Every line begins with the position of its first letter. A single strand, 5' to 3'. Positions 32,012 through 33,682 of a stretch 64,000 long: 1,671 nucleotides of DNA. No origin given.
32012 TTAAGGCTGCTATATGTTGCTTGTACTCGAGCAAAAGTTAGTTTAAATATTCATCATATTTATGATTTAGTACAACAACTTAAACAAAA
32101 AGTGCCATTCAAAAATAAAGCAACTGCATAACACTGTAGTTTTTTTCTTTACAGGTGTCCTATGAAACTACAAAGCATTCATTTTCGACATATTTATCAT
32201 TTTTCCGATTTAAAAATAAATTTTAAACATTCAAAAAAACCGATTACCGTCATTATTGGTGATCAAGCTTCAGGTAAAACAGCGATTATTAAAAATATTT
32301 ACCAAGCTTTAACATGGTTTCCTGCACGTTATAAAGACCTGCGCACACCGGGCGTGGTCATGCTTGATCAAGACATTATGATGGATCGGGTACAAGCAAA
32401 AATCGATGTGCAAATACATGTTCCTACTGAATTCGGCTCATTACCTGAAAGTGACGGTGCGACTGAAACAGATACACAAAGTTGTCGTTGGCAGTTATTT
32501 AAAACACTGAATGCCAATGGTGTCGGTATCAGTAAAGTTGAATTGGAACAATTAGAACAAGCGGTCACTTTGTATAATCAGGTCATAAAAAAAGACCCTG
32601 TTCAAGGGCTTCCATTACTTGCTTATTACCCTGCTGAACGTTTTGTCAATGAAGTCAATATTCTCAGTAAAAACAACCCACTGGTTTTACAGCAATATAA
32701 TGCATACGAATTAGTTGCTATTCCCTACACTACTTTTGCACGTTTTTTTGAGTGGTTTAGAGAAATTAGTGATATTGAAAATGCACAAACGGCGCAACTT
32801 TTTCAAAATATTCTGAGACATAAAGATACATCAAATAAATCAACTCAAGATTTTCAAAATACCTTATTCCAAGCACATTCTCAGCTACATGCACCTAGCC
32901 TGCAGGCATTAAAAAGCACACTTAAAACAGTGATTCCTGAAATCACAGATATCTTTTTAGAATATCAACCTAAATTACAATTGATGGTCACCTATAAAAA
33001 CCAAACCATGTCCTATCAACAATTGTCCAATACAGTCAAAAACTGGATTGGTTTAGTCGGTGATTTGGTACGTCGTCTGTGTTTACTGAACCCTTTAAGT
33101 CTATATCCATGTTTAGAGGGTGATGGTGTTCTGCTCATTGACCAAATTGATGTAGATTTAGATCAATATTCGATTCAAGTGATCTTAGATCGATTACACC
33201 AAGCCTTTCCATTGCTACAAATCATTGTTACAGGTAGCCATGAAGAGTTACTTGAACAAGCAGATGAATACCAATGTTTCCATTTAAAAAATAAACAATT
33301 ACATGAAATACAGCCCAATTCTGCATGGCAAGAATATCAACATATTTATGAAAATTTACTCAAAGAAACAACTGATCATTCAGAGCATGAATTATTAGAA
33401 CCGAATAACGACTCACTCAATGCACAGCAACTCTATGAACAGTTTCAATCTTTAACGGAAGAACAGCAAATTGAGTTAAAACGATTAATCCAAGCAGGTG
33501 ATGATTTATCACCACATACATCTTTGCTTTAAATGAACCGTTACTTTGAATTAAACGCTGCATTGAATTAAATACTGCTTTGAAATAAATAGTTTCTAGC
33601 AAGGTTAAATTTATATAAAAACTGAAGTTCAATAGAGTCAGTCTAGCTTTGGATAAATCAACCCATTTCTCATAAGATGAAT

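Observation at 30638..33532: Operonic compact UvrD-like helicase plus ABC-type ATPase with no nuclease: candidate uncharacterised defence or genome-maintenance module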

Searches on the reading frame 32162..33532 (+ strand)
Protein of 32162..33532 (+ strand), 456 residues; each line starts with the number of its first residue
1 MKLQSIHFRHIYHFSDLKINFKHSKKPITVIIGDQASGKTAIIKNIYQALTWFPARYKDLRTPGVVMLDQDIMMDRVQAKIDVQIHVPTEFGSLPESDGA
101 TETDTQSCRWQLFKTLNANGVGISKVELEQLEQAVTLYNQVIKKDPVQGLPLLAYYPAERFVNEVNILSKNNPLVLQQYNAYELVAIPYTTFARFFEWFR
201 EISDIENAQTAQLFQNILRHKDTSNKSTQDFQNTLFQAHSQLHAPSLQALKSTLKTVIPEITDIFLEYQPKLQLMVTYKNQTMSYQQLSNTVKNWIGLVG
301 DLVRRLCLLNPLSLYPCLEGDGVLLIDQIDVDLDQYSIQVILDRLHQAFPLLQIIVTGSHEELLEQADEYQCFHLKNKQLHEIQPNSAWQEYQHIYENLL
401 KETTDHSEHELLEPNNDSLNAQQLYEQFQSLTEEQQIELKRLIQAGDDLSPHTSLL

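Call 3: search_protein_families(library=pfam, proteins=[window:32162-33532:+], max_evalue=1)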
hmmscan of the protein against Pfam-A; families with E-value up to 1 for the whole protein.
window:32162-33532:+ (456 aa): 17 families
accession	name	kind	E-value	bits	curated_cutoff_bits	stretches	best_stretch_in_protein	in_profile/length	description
PF13476.12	AAA_23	-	4.5e-11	44.2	27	1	6-260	2-199/201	AAA domain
PF02463.25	SMC_N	-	3.9e-07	30.1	40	1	324-371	162-209/220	RecF/RecN/SMC N terminal domain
PF13304.12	AAA_21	-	1.2e-06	29.3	27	1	28-357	1-296/304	AAA domain, putative AbiEii toxin, Type IV TA system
PF13514.12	AAA_27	-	0.005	16.9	22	1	1-57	1-57/206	AAA domain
PF13173.12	AAA_14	-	0.014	15.8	27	0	26-51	2-27/129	AAA domain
PF13191.12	AAA_16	-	0.021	15.7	32.6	1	25-51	23-49/167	AAA ATPase domain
PF13414.12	TPR_11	-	0.037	14.2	26.8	1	126-146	5-25/42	TPR repeat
PF25124.1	DUF7816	-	0.051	14.2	27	0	110-148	21-60/71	Domain of unknown function (DUF7816)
PF01591.24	6PF2K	-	0.07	12.9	27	0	22-58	9-45/223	6-phosphofructo-2-kinase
PF13174.12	TPR_6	-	0.085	14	26.3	1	122-146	7-31/33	Tetratricopeptide repeat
PF08477.19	Roc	-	0.095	13.4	27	1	30-49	3-22/119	Ras of Complex, Roc, domain of DAPkinase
PF19808.4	DUF6291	-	0.095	13.3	27.2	0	192-230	2-40/79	Family of unknown function (DUF6291)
PF13555.12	AAA_29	-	0.12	12.5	27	1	12-46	10-42/61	P-loop containing region of AAA domain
PF13175.12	AAA_15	-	0.12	12.4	32.1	0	1-221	1-229/374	AAA ATPase domain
PF13401.12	AAA_22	-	0.15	12.9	27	0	24-51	3-30/130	AAA domain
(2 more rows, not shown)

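Call 4: search_protein_families(library=padloc, proteins=[window:32162-33532:+], max_evalue=1)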
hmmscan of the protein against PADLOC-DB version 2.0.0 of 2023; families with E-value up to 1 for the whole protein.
window:32162-33532:+ (456 aa): 50 families (the best 25 are shown)
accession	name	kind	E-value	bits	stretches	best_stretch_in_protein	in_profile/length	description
PDLC00271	PtuA1|PtuA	-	4.8e-56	189.1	1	1-426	1-385/421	AAA ATPase domain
PDLC02913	ATPase_I-A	-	6.7e-46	155.5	1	2-444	53-484/508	-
PDLC00299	PtuA1|PtuA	-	2.1e-45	153.7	1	2-438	54-490/535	AAA ATPase domain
PDLC00278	PtuA1|PtuA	-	7.6e-41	138.8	1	1-434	1-398/436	AAA ATPase domain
PDLC00284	PtuA1|PtuA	-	9e-38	128.4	1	2-438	61-505/545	AAA ATPase domain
PDLC00310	PtuA1|PtuA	-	1.7e-35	121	1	1-378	1-348/443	AAA ATPase domain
PDLC00311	PtuA1|PtuA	-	5.3e-32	109.4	1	1-359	1-346/455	AAA ATPase domain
PDLC00286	PtuA1|PtuA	-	1.1e-31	108.1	1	148-400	7-226/289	AAA ATPase domain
PDLC00277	PtuA1|PtuA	-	3.8e-29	100.2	1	1-383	1-346/423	AAA ATPase domain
PDLC00267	PtuA1|PtuA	-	8.5e-29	98.9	1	1-386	1-350/438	AAA ATPase domain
PDLC00298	PtuA1|PtuA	-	5.5e-28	96.2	1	1-427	1-389/423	AAA ATPase domain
PDLC00275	PtuA1|PtuA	-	8.5e-26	89.1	1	124-372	32-259/348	AAA ATPase domain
PDLC00295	PtuA1|PtuA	-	1.5e-14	51.9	1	247-445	219-417/451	AAA ATPase domain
PDLC00272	PtuA1|PtuA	-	3.9e-13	47.1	2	283-361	261-340/444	AAA ATPase domain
PDLC00269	PtuA1|PtuA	-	2.1e-12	45.1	1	1-367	1-342/446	AAA ATPase domain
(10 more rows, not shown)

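Call 5: search_protein_families(library=ncbifam, proteins=[window:32162-33532:+], max_evalue=1)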
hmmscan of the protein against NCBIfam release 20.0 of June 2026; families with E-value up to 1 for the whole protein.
window:32162-33532:+ (456 aa): 7 families
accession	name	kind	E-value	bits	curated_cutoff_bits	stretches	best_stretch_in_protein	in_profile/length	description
NF041760.1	PtuA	equivalog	3.3e-46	158.3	500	1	1-440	50-512/524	retron Ec78 anti-phage system effector ATPase PtuA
TIGR00972.1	3a0107s01c2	equivalog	0.002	17.5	343.2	1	18-77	19-75/248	phosphate ABC transporter ATP-binding protein PstB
NF010680.0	PRK14079.1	equivalog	0.0039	16.2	386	1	12-51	9-48/349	recombination protein F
TIGR03925.1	T7SS_EccC_b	equivalog_domain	0.01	14.2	346.55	1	20-51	355-386/564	type VII secretion protein EccCb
TIGR00611.2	recf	equivalog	0.021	14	172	1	4-52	2-47/339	DNA replication/repair protein RecF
TIGR04521.1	ECF_ATPase_2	equivalog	0.042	12.9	330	0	18-46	23-51/279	energy-coupling factor transporter ATPase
NF041034.1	Rad50_Sulf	equivalog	0.11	10.3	1000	1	1-50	1-47/872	DNA double-strand break repair ATPase Rad50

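Call 10: find_homologous_proteins(query=window:32162-33532:+)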
Query window:32162-33532:+ (456 aa): 659 proteins with E <= 0.001 among 7090 candidates; the best 120 are listed.
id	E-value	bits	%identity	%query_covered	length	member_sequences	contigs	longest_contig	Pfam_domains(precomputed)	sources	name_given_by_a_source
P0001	0.0e+0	1016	99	100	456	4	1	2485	PF13476.13,PF02463.26,PF13304.13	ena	-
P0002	0.0e+0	1013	99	100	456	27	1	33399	PF13476.13,PF02463.26,PF13304.13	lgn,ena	-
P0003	8.0e-298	1005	98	100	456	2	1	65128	PF13476.13,PF02463.26,PF13304.13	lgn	-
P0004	6.0e-297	1002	97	100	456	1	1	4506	PF13476.13,PF02463.26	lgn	-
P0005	9.7e-297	1002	97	100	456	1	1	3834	PF13476.13,PF02463.26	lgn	-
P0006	5.0e-296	999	97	100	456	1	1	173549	PF13476.13,PF02463.26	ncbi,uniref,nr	ncbi:AAA family ATPase [Acinetobacter sp. P8-3-8]|uniref:AAA family ATPase n=1 Tax=Acinetobacter sp.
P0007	2.3e-233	793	77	100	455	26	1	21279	PF13476.13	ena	-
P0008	4.0e-230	782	77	100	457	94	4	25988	PF13476.13,PF02463.26,PF13304.13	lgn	-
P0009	1.0e-225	768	75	100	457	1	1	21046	PF13476.13,PF02463.26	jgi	jgi:predicted ATP-binding protein involved in virulence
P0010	9.6e-224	761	73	100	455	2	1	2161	PF13476.13,PF02463.26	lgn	-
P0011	1.1e-222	758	74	100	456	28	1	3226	PF13476.13,PF02463.26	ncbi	-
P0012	2.5e-222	757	74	100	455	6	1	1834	PF13476.13,PF02463.26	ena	-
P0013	5.2e-220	749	73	100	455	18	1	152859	PF13476.13,PF02463.26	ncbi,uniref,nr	ncbi:ATP-binding protein [Acinetobacter wuhouensis]|uniref:ATP-binding protein n=1 Tax=Acinetobacter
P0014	1.0e-219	748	72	100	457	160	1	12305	PF13476.13,PF02463.26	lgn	-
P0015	1.5e-218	744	73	100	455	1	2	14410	PF13476.13,PF02463.26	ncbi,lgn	-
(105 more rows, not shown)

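Call 25: search_solved_structures(query=window:32162-33532:+, max_evalue=1, show_alignments=3)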
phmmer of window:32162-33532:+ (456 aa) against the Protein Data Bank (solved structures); distinct sequences matched with E-value up to 1: 25.
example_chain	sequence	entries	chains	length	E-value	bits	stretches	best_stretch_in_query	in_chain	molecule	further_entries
9e8z_C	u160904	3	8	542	1e-23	87.3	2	215-384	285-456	Retron Ec83 probable ATPase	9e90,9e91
9o4a_A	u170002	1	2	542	2.3e-22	82.8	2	215-384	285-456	Retron Ec83 probable ATPase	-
22bu_B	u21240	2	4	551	2.5e-20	76.1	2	241-374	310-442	AAA family ATPase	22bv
22et_E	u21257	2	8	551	2.9e-19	72.6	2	241-374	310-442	PtuA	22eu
9nnk_C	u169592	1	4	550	2.6e-18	69.4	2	249-373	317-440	Retreon I-A effector PtuA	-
9vkz_A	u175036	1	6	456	5e-18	68.5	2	244-373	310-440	Retron Ec78 probable ATPase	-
9nnb_C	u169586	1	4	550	6.7e-18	68.1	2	249-373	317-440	Retron I-A effector PtuA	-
9vh1_D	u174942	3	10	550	9.3e-18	67.6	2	245-373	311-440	Retron Ec78 probable ATPase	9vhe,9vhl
9kjx_B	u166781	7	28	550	1.7e-17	66.8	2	249-373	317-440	AAA family ATPase | Retron I-A effector PtuA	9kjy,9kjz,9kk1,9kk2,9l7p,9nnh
9n69_A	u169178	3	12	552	2e-17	66.5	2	224-365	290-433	AAA family ATPase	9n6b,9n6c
9u9y_A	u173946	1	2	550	3.1e-17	65.9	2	249-373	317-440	AAA family ATPase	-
8ee4_A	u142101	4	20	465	4.6e-08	35.7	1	245-365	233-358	PtuA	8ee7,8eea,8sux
4nci_A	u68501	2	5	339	0.0077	18.4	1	1-65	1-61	DNA double-strand break repair Rad50 ATPase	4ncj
3qku_A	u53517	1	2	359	0.0078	18.4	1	1-65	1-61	DNA double-strand break repair rad50 ATPase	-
3qkt_A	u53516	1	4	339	0.011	17.9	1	1-65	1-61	DNA double-strand break repair rad50 ATPase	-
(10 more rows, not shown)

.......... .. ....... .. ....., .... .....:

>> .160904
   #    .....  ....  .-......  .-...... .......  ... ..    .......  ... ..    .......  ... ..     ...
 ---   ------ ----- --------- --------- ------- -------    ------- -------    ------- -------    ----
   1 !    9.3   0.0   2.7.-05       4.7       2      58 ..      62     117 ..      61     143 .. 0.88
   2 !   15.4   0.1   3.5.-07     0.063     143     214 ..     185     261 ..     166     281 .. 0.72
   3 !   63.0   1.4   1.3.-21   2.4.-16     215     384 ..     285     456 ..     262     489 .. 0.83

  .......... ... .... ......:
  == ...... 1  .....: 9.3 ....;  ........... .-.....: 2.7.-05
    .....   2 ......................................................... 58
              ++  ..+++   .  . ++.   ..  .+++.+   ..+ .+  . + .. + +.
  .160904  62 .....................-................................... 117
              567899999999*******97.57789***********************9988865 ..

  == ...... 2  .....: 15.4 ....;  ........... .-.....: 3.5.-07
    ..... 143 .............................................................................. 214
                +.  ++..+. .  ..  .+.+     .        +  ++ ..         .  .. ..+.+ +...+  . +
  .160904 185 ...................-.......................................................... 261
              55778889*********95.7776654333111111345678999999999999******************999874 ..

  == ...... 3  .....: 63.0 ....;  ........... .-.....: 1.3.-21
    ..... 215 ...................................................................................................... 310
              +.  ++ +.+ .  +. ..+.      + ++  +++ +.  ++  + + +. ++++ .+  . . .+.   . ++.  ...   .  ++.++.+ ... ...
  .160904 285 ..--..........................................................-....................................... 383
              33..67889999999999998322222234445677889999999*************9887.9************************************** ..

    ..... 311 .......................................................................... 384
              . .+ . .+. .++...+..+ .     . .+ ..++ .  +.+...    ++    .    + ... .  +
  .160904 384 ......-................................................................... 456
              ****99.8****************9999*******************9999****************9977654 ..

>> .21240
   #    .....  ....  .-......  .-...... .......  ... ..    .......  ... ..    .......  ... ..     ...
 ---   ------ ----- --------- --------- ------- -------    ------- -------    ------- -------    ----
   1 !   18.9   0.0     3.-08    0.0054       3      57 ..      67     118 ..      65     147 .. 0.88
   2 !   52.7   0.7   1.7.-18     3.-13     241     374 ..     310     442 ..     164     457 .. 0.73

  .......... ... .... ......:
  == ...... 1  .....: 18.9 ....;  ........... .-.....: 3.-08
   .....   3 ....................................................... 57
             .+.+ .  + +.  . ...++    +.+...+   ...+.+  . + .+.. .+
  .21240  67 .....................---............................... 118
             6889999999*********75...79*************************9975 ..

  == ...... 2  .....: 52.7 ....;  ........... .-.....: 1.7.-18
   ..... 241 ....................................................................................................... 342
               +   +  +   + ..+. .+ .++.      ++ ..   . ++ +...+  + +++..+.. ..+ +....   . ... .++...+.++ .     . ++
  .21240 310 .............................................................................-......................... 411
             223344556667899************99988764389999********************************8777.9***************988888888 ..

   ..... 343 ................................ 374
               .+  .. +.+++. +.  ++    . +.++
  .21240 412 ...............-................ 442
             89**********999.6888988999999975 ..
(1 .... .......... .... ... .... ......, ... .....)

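Call 28: search_dna_similar(query=window:32162-33532:+, collection=plasmids, mode=protein, max_evalue=0.00001, max_rows=25)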
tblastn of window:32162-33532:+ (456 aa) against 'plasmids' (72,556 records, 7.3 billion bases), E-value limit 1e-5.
Records with a match: 25; places in all: 26; records where one place covers at least 80% of the query: 15.
Best place of each record, by identity: <60% 25.
By first word of the organism name: Klebsiella 5; Acinetobacter 4; Enterobacter 4; Bacillus 3; Phocaeicola 2; Paraburkholderia 1; Aeromonas 1; Escherichia 1; Annamia 1; Zymomonas 1; and 2 more.
By predicted mobility (MOB-suite, as given by PLSDB): non-mobilizable 12; conjugative 11; mobilizable 2.
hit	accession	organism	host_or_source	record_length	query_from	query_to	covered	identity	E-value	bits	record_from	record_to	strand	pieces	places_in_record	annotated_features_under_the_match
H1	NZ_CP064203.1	Acinetobacter baumannii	Homo sapiens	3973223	1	447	98%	56.0%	2e-150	480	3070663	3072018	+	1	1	none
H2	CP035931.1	Acinetobacter baumannii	Homo sapiens,blood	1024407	1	447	98%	55.8%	4e-153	488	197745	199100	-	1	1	ATP-binding protein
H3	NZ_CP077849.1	Acinetobacter baumannii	Homo sapiens,Rectal swab_P28_BU14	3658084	1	447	98%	55.8%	4e-153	488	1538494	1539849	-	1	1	none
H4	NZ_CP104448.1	Acinetobacter baumannii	Homo sapiens,sputum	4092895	1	447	98%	55.5%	1e-148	475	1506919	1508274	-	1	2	none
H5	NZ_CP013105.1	Paraburkholderia caribensis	-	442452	1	441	97%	23.1%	3e-25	117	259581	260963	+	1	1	AAA family ATPase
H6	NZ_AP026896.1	Aeromonas caviae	Microbe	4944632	1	383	84%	25.4%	1e-27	123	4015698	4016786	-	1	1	none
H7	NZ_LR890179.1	Klebsiella pneumoniae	-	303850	3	386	84%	24.7%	6e-13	79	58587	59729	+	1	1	ptuA: retron Ec78 anti-phage system effector ATPase PtuA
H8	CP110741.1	Klebsiella pneumoniae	Homo sapiens,urine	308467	3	386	84%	24.7%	6e-13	79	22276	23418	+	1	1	AAA family ATPase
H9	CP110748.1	Klebsiella pneumoniae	Homo sapiens,urine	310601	3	386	84%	24.7%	6e-13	79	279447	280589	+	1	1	AAA family ATPase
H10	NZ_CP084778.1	Klebsiella quasipneumoniae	Soil (polluted),Whole organism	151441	3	386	84%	24.7%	7e-13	79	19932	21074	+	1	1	ptuA: retron Ec78 anti-phage system effector ATPase PtuA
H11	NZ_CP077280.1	Klebsiella quasipneumoniae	-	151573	3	386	84%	24.7%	7e-13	79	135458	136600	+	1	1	ptuA: retron Ec78 anti-phage system effector ATPase PtuA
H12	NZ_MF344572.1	Enterobacter hormaechei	-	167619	3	386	84%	24.7%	7e-13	79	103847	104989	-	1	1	ptuA: retron Ec78 anti-phage system effector ATPase PtuA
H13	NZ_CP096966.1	Phocaeicola vulgatus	whole organism,human feces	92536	28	428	88%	23.6%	2e-19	99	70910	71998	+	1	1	retron system putative HNH endonuclease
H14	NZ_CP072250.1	Phocaeicola dorei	Homo sapiens,cultured bacterial ...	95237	28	428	88%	23.6%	2e-19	99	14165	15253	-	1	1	retron system putative HNH endonuclease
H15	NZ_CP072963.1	Enterobacter sp. MGH 14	respiratory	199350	1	357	78%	26.4%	2e-24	114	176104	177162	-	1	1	AAA family ATPase | restriction endonuclease subunit S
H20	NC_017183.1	Zymomonas mobilis subsp. mobilis ATCC 10988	fermenting agave juice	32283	28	357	72%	26.5%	5e-19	98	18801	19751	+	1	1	AAA family ATPase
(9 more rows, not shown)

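Call 30: get_annotated_region(hit=H2, flank=5000)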
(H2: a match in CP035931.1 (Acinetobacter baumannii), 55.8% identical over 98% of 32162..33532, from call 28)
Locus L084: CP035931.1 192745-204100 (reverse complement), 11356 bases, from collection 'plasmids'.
description: Acinetobacter baumannii strain VB31459 plasmid unnamed1, complete sequence
organism: Acinetobacter baumannii (NCBI taxid 470)
taxonomy: Bacteria; Pseudomonadota; Gammaproteobacteria; Moraxellales; Moraxellaceae; Acinetobacter; Acinetobacter baumannii
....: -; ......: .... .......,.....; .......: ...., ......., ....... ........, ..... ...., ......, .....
typing (MOB-suite, as given by PLSDB): non-mobilizable; replicon rep_cluster_1254
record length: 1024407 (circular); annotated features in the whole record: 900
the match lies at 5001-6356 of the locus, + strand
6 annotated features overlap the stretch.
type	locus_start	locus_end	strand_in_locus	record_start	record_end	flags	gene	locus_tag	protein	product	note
CDS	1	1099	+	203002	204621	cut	-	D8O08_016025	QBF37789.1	2-octaprenylphenol hydroxylase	-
CDS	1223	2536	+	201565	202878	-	-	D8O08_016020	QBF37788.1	FAD-dependent monooxygenase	-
CDS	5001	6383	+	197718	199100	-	-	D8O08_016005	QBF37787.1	ATP-binding protein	-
CDS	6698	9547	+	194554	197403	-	-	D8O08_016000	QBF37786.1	monovalent cation/H+ antiporter subunit A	-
CDS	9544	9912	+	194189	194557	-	-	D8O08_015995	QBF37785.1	Na+/H+ antiporter subunit C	-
CDS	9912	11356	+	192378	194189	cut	-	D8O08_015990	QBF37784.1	monovalent cation/H+ antiporter subunit D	-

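Call 31: get_annotated_region(hit=H5, flank=4000)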
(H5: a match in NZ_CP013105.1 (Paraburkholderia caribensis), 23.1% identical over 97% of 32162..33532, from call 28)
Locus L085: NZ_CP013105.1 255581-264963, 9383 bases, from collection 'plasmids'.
description: Paraburkholderia caribensis strain MWAP64 plasmid 2, complete sequence
organism: Paraburkholderia caribensis (NCBI taxid 75105)
taxonomy: Bacteria; Pseudomonadota; Betaproteobacteria; Burkholderiales; Burkholderiaceae; Paraburkholderia; Paraburkholderia caribensis
host: -; source: -; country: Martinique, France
typing (MOB-suite, as given by PLSDB): non-mobilizable
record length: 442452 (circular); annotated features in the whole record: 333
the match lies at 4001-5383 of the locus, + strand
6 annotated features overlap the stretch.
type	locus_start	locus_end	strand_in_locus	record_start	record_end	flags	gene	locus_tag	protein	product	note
CDS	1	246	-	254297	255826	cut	-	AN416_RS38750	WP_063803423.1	hypothetical protein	-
CDS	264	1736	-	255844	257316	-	-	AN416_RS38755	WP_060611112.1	OmpA family protein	-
CDS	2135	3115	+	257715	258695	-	-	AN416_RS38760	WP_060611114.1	CAP domain-containing protein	-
CDS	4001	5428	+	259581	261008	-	-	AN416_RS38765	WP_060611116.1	AAA family ATPase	-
CDS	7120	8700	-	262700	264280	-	-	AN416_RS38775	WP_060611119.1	SCO family protein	-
CDS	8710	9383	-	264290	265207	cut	-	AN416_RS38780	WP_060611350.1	hypothetical protein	-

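Call 32: get_annotated_region(hit=H15, flank=4000)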
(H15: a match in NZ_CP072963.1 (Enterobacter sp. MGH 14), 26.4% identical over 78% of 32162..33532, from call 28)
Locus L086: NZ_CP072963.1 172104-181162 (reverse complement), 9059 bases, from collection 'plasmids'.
description: Enterobacter sp. MGH 14 plasmid unnamed2, complete sequence
organism: Enterobacter sp. MGH 14 (NCBI taxid 1329823)
taxonomy: Bacteria; Pseudomonadota; Gammaproteobacteria; Enterobacterales; Enterobacteriaceae; Enterobacter; Enterobacter sp. MGH 14
host: -; source: respiratory; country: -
typing (MOB-suite, as given by PLSDB): conjugative; replicon IncFIB; relaxase MOBF; mating-pair formation MPF_F
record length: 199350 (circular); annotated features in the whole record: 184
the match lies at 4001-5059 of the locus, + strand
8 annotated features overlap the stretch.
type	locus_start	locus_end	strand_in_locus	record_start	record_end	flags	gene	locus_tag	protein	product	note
CDS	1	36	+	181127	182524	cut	-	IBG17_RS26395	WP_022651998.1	TnsD family Tn7-like transposition protein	-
CDS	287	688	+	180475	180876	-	-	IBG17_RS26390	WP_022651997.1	hypothetical protein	-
CDS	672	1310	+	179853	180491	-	-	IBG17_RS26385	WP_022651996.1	restriction endonuclease subunit S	-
CDS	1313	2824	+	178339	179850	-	-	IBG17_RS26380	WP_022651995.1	type I restriction-modification system subunit M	GO:0006306 - DNA methylation [Evidence IEA]; GO:0009307 - DNA restriction-modification system [Evidence IEA]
CDS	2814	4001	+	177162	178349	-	-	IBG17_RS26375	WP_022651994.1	restriction endonuclease subunit S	GO:0006304 - DNA modification [Evidence IEA]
CDS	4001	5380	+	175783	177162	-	-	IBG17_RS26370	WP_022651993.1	AAA family ATPase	-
CDS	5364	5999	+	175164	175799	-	-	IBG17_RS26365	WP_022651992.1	hypothetical protein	-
CDS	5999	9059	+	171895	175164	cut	-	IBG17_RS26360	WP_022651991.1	HsdR family type I site-specific deoxyribonuclease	GO:0009307 - DNA restriction-modification system [Evidence IEA]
